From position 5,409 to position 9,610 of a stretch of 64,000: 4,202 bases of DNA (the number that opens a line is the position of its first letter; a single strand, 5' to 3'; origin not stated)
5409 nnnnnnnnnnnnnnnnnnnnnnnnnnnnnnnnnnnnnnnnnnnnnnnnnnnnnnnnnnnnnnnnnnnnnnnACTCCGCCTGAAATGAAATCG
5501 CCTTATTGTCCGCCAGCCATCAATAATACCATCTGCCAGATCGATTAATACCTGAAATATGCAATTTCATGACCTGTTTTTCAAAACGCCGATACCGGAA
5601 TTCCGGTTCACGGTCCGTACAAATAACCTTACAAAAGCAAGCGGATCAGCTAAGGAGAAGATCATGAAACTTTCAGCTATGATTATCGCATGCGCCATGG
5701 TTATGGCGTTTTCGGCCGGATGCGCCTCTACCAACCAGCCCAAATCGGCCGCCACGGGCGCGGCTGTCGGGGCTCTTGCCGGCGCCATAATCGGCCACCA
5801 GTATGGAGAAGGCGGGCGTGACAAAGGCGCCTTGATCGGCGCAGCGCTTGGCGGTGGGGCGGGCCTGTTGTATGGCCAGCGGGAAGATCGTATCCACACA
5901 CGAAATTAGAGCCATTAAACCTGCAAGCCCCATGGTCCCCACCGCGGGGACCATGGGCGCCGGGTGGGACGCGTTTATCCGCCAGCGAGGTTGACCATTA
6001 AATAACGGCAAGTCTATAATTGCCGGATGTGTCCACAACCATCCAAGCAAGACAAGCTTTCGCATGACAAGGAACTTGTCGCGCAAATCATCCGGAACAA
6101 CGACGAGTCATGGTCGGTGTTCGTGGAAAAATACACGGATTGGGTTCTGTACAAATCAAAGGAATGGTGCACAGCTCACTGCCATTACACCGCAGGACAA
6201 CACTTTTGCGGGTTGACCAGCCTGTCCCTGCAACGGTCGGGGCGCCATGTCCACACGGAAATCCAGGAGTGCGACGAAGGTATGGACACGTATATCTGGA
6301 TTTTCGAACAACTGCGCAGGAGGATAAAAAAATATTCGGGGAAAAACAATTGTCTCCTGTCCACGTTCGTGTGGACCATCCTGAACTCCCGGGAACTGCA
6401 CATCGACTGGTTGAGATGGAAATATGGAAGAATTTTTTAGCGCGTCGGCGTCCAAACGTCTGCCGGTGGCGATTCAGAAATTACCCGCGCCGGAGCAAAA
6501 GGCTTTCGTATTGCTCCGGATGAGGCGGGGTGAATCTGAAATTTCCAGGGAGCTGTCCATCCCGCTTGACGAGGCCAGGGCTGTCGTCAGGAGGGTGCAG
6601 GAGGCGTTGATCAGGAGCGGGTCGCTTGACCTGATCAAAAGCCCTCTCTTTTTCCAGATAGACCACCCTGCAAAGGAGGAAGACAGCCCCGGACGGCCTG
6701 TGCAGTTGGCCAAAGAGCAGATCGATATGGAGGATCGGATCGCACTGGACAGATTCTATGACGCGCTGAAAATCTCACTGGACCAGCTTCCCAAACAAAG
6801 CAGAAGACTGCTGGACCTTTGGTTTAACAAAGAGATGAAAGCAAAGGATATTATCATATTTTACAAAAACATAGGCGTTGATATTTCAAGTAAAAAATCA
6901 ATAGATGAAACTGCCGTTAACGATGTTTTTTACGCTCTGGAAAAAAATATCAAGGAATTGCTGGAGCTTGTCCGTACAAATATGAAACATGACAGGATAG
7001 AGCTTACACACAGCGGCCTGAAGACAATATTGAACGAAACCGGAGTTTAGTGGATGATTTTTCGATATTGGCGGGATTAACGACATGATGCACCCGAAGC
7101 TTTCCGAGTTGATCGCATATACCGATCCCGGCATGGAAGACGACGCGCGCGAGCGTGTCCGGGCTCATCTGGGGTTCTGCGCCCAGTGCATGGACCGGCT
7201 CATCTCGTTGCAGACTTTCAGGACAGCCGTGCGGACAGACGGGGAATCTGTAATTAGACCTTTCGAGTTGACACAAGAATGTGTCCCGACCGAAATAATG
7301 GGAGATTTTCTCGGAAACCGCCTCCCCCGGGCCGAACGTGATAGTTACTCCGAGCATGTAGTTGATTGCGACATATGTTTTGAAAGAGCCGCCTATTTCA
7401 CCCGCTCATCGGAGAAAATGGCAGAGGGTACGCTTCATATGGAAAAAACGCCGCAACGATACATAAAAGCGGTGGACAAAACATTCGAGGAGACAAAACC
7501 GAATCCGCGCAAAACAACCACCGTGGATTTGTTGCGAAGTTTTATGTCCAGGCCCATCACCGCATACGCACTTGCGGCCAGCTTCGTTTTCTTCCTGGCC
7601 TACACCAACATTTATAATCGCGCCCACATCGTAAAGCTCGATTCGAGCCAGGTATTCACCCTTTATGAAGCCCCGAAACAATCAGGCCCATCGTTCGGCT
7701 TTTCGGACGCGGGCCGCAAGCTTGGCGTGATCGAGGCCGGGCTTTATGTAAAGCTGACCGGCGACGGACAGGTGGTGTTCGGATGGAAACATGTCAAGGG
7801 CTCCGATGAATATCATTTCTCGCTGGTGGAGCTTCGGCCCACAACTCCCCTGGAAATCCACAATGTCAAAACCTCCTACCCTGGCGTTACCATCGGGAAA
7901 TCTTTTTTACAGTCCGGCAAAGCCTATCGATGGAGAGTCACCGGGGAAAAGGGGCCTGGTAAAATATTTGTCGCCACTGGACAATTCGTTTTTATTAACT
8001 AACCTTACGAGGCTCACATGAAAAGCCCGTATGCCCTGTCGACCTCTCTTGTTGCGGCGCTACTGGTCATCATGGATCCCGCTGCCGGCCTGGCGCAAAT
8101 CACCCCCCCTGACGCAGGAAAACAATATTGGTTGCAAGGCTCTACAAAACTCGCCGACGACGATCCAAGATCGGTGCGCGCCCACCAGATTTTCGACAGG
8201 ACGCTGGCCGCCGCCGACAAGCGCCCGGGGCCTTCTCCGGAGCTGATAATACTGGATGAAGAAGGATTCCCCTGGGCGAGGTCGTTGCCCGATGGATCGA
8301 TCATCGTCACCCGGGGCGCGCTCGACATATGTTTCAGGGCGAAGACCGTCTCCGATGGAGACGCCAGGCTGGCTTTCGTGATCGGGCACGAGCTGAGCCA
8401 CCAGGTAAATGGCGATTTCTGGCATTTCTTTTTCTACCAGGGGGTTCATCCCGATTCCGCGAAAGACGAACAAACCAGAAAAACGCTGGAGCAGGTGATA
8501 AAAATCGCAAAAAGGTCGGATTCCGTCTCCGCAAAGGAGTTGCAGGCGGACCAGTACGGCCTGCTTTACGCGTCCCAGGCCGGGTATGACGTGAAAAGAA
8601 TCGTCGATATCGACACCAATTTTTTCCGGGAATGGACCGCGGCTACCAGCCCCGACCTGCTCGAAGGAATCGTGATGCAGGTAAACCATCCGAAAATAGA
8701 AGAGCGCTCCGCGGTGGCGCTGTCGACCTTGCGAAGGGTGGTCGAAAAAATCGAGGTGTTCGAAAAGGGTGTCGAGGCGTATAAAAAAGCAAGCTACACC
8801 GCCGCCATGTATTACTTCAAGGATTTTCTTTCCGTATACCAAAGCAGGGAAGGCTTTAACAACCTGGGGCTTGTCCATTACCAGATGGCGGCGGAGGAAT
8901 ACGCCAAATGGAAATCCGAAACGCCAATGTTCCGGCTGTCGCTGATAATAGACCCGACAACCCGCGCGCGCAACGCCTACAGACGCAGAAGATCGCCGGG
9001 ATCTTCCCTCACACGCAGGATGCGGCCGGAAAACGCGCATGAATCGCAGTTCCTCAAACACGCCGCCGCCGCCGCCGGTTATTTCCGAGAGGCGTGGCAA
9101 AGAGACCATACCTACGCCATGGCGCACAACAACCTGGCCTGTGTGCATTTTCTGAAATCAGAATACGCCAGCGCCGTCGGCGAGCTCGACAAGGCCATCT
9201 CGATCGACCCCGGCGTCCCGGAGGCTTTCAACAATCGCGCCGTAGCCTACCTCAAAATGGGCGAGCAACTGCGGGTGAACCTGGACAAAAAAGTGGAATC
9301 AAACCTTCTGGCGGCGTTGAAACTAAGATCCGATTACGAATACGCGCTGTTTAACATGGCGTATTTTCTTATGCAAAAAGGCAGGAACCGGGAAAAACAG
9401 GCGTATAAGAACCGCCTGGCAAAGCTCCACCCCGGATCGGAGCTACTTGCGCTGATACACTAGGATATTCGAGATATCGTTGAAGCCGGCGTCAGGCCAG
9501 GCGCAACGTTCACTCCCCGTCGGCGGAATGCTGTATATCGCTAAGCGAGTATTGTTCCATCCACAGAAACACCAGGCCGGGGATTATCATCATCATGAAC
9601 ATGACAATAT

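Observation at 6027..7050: ECF-like sigma factor gene split by a +1 frameshift in a T6 homopolymer, upstream of its anti-sigma and an M48/TPR protease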

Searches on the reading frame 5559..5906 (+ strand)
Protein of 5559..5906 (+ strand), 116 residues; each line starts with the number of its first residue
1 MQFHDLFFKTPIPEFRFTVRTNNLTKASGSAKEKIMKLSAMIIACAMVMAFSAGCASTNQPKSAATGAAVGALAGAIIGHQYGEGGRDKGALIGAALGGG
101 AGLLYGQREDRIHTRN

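Call 3: search_protein_families(library=pfam, proteins=[window:5559-5906:+], max_evalue=1)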
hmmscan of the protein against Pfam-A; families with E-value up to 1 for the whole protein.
window:5559-5906:+ (116 aa): 8 families
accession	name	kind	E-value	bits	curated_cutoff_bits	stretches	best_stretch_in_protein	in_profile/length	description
PF13441.11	Gly-zipper_YMGG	-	2e-10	40.7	28.9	1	63-107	2-44/45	YMGG-like Gly-zipper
PF13488.11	Gly-zipper_Omp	-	2.7e-09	37.2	25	2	67-111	2-44/46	Glycine zipper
PF13436.11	Gly-zipper_OmpA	-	9.2e-08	32.2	27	1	62-106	2-44/44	Glycine-zipper domain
PF05433.20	Rick_17kDa_Anti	-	6.1e-07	29.7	24.2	1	67-102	2-39/43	Glycine zipper 2TM domain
PF25688.1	P22_gp7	-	0.18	12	28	1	51-104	178-226/230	Bacteriophage P22 DNA ejection protein gp7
PF12732.12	YtxH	-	0.52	11.2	37.5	1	90-105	3-18/71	YtxH-like protein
PF05818.17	TraT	-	0.69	10.1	31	1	62-102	81-127/214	Enterobacterial TraT complement resistance protein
PF11981.13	DUF3482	-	0.99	9.2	29.2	0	64-107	151-196/293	Domain of unknown function (DUF3482)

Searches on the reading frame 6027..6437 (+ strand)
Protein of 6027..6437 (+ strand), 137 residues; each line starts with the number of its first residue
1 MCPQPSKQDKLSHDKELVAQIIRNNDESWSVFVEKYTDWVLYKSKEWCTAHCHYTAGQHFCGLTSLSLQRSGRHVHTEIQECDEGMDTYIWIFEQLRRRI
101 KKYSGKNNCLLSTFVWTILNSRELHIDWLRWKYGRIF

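Call 3: search_protein_families(library=pfam, proteins=[window:6027-6437:+], max_evalue=1)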
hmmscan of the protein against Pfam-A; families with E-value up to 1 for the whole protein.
window:6027-6437:+ (137 aa): 0 families

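Call 4: search_protein_families(library=ncbifam, proteins=[window:6027-6437:+], max_evalue=1)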
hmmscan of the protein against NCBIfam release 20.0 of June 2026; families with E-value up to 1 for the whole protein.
window:6027-6437:+ (137 aa): 2 families
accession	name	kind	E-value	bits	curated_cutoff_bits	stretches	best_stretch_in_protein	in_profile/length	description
NF041236.1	CAS_III-E_sigma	exception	0.00072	19.5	100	1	93-133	59-97/206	type III-E CRISPR-associated RpoE-like sigma factor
TIGR00238.1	TIGR00238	subfamily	0.013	14.5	199.2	1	25-62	100-137/331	KamA family radical SAM protein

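Call 50: search_solved_structures(query=A4, max_evalue=10, show_alignments=3)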
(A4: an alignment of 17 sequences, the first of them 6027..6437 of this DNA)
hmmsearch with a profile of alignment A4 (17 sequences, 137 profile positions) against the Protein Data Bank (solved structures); distinct sequences matched with E-value up to 10: 0.

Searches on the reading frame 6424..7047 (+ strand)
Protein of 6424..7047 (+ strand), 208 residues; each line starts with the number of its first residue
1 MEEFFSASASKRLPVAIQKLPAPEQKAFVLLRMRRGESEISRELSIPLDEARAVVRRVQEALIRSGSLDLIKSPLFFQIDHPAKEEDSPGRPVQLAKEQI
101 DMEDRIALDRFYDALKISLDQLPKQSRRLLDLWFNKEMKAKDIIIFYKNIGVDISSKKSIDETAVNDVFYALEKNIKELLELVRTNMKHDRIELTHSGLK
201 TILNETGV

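Call 3: search_protein_families(library=pfam, proteins=[window:6424-7047:+], max_evalue=1)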
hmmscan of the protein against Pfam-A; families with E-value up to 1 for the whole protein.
window:6424-7047:+ (208 aa): 2 families
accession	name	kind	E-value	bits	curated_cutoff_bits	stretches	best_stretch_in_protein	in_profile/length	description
PF08281.18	Sigma70_r4_2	-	0.015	15.4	25.7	1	12-47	3-39/54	Sigma-70, region 4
PF20859.2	RHA1_ro05818_N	-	0.04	14.4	27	1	47-67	9-29/58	Hypothetical protein RHA1_ro05818, N-terminal helical domain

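Call 4: search_protein_families(library=ncbifam, proteins=[window:6424-7047:+], max_evalue=1)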
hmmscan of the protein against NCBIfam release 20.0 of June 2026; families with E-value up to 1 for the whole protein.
window:6424-7047:+ (208 aa): 7 families
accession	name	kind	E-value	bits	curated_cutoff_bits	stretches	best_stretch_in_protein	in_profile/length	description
TIGR02985.1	Sig70_bacteroi1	subfamily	4.4e-05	23.8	126.4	2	94-143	83-136/162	RNA polymerase sigma-70 factor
NF009172.0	PRK12519.1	subfamily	0.00046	19.8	222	1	97-143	118-163/194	RNA polymerase sigma factor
NF009166.1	PRK12513.1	equivalog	0.0016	18.1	206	1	93-143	110-160/193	RNA polymerase sigma factor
TIGR02937.1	sigma70-ECF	superfamily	0.003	17.2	42.9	1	9-62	107-161/165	sigma-70 family RNA polymerase sigma factor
TIGR02479.1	FliA_WhiG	subfamily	0.0075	16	189.6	1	95-143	149-197/224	FliA/WhiG family RNA polymerase sigma factor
NF005413.0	PRK06986.1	subfamily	0.016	15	201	1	77-143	146-210/241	RNA polymerase sigma factor FliA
TIGR02989.1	Sig-70_gvs1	subfamily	0.03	14.2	124.55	1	95-143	86-132/158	RNA polymerase sigma-70 factor, Rhodopirellula/Verrucomicrobium family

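Call 8: find_related_loci(query=A1, collection=genome_contigs, flank=4000)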
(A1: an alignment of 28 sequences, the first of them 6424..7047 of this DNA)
Query A1 (208 aa) in genome_contigs; peptide patterns used: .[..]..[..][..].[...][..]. (x = any residue, [..] = any of these).
46 stretches matched a pattern; 11 encode a relative of the query (tblastn E <= 1e-3); 11 distinct loci.
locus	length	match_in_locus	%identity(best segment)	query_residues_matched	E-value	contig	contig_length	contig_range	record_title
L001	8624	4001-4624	58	1-208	1e-79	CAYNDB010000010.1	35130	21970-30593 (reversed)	MAG TPA_asm: uncultured Nitrospinota bacterium isolate SRP128015_co1_477 genome assembly, contig: NODE_1231_length_35130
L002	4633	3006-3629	56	1-208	6e-79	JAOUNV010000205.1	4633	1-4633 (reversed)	MAG: Nitrospinota bacterium isolate 8_1_May_SF_Bin17 8_1_May_SF_Bin17_scaffold_47293_c1, whole genome shotgun sequence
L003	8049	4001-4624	55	1-208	6e-78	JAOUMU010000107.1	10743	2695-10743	MAG: Nitrospinota bacterium isolate 8_1_July_SF_Bin48 8_1_July_SF_Bin48_scaffold_2585_c1, whole genome shotgun sequence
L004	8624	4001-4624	56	1-208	1e-75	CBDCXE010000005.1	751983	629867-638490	MAG: Nitrospinota bacterium isolate 1a5c112f-530b-4853-b9c3-525a2f2da88a genome assembly, contig: contig_5, whole genome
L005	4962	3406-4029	55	1-208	3e-73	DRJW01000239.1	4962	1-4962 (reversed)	MAG TPA_asm: Nitrospirae bacterium isolate HyVt-426 HyVt-426_k95_20990, whole genome shotgun sequence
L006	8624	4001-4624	57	1-208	7e-73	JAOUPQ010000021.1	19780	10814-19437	MAG: Nitrospinota bacterium isolate 8_1_Oct_SF_Bin59 8_1_Oct_SF_Bin59_scaffold_1267_c1, whole genome shotgun sequence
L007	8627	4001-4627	53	1-208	3e-68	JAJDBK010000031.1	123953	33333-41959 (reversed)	MAG: Nitrospinaceae bacterium isolate OFTM379 OFTM379_30, whole genome shotgun sequence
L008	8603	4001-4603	50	8-208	6e-63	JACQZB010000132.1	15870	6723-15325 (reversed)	MAG: Nitrospinota bacterium isolate NC_groundwater_1556_Pr4_S-0.65um_63_8 SR1-18-Sp65_coassembly_scaffold_348829, whole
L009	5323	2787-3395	49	5-208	1e-59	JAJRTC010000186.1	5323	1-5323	MAG: Nitrospirae bacterium isolate Dive96_bin1.228 k141_3641918, whole genome shotgun sequence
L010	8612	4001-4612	48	5-208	1e-57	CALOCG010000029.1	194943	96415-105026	MAG: Nitrospinota bacterium isolate LOGT_bin.0048 genome assembly, contig: contig_45591, whole genome shotgun sequence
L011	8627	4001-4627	53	1-208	2e-68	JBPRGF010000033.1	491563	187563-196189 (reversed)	MAG: Candidatus Nitrospinota bacterium M3_3B_026 megahit_1822151, whole genome shotgun sequence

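Call 45: predict_structure(alignment_id=A1)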
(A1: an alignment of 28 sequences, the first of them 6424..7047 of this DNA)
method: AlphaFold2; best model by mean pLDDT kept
length: 208 residues; sequences in the alignment: 28
mean_pLDDT: 71.8   pTM: 0.51
mean pLDDT of the five models: 71.8, 69.6, 68.1, 67.6, 67.3
residues with pLDDT >= 90: 3; 70-90: 137; 50-70: 32; < 50: 36
segments of 3 or more residues with pLDDT < 50: 1-5, 73-100
pLDDT, mean of each block of 10 residues (from residue 1): 48 75 84 76 87 86 70 42 36 37 69 83 87 79 87 81 87 89 77 67 61
secondary structure, 60 per line:
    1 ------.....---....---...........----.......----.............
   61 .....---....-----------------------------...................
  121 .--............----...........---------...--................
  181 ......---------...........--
elements in order: H7-11 H15-18 H22-32 H37-43 H48-65 H69-72 H102-121 H124-135 H140-150 H165-186 H196-206

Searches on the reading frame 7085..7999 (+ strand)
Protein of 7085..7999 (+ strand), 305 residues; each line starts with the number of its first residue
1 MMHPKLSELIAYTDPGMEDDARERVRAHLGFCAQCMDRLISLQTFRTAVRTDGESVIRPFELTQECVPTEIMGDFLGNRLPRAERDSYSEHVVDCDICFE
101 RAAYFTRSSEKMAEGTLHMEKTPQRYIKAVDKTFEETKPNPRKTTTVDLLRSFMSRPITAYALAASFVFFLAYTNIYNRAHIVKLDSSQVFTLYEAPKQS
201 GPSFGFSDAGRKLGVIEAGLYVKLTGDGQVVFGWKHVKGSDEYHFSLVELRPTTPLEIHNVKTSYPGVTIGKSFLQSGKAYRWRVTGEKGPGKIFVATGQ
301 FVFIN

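Call 3: search_protein_families(library=pfam, proteins=[window:7085-7999:+], max_evalue=1)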
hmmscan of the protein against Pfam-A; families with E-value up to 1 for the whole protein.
window:7085-7999:+ (305 aa): 2 families
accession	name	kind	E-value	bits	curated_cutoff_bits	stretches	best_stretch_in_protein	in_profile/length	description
PF13490.11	zf-HC2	-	1.6e-05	25.3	22.2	1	9-35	8-34/35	Putative zinc-finger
PF21371.2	Apc5_N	-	0.0088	16.6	27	1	105-176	63-128/138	Anaphase-promoting complex subunit 5, N-terminal domain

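Call 4: search_protein_families(library=ncbifam, proteins=[window:7085-7999:+], max_evalue=1)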
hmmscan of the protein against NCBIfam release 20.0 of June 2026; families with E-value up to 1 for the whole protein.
window:7085-7999:+ (305 aa): 3 families
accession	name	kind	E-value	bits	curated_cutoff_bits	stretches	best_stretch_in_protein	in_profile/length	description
TIGR03988.1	antisig_RsrA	equivalog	7e-06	26.1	62.5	1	6-51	6-51/77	mycothiol system anti-sigma-R factor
NF052375.1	antisigma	equivalog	0.00012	22.2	100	1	78-177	8-105/217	anti-sigma factor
TIGR02451.1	anti_sig_ChrR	subfamily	0.033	14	124.5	0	3-44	2-43/216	ChrR family anti-sigma-E factor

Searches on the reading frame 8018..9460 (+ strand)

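Call 3: search_protein_families(library=pfam, proteins=[window:8018-9460:+], max_evalue=1)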
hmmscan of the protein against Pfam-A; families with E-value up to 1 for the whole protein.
window:8018-9460:+ (481 aa): 9 families
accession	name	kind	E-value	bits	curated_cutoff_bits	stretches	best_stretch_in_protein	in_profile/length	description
PF13414.12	TPR_11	-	2.4e-10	40.4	26.8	1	378-415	5-42/42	TPR repeat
PF13431.12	TPR_17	-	1.5e-09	37.8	24.4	1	390-416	2-28/34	Tetratricopeptide repeat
PF01435.24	Peptidase_M48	-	5.8e-09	36.5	20.3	1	56-231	8-179/186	Peptidase family M48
PF00515.34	TPR_1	-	1.3e-06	28.4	27.8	2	367-398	1-32/34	Tetratricopeptide repeat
PF07719.23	TPR_2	-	0.00091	19.6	27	1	367-399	1-33/34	Tetratricopeptide repeat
PF14559.12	TPR_19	-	0.0021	18.8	25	1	382-416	6-40/68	Tetratricopeptide repeat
PF13181.12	TPR_8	-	0.0032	18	25.7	0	369-398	3-32/34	Tetratricopeptide repeat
PF04733.20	Coatomer_E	-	0.023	14.6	21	1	366-417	200-251/290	Coatomer epsilon subunit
PF13432.12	TPR_16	-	0.12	13.3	32.7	1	350-401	14-65/65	Tetratricopeptide repeat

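Call 4: search_protein_families(library=ncbifam, proteins=[window:8018-9460:+], max_evalue=1)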
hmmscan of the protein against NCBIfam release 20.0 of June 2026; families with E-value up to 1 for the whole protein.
window:8018-9460:+ (481 aa): 12 families
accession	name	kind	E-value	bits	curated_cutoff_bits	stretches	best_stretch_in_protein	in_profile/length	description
TIGR00990.1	3a0801s09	subfamily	0.0001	21.1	757.25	1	343-417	304-381/615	mitochondrial import receptor subunit TOM70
TIGR02521.1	type_IV_pilW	equivalog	0.00016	21.3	154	2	366-463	30-119/234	type IV pilus biogenesis/stability protein PilW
NF033920.0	C39_PA2778_fam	equivalog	0.0002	20.9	150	1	347-397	204-254/255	PA2778 family cysteine peptidase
NF047558.1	TPR_END_plus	domain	0.00067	19.6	32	1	369-405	1-37/56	TPR end-of-group domain-containing protein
NF002725.1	PRK02603.1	equivalog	0.0011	18.9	143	1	366-423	71-128/173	photosystem I assembly protein Ycf3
NF008391.2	PRK11189.1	equivalog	0.0076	15.8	250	2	390-460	88-152/297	lipoprotein NlpI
TIGR02917.1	PEP_TPR_lipo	equivalog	0.0079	14.1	312.2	1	356-464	420-522/899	XrtA/PEP-CTERM system TPR-repeat protein PrsT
NF040959.1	MamA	equivalog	0.02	14.3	200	1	354-459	92-191/204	magnetosome protein MamA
NF033762.1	social_mot_Tgl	equivalog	0.023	14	225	1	349-459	13-118/252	social motility TPR repeat lipoprotein Tgl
NF011886.0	PRK15359.1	equivalog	0.039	13.7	146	1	369-417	60-108/144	type III secretion system chaperone protein SscB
TIGR02552.1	LcrH_SycD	equivalog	0.041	13.6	104.8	1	351-417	36-102/136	SycD/LcrH family type III secretion system chaperone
TIGR04510.1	mod_pep_cyc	subfamily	0.074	11.5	400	1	348-467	413-527/814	putative peptide modification system cyclase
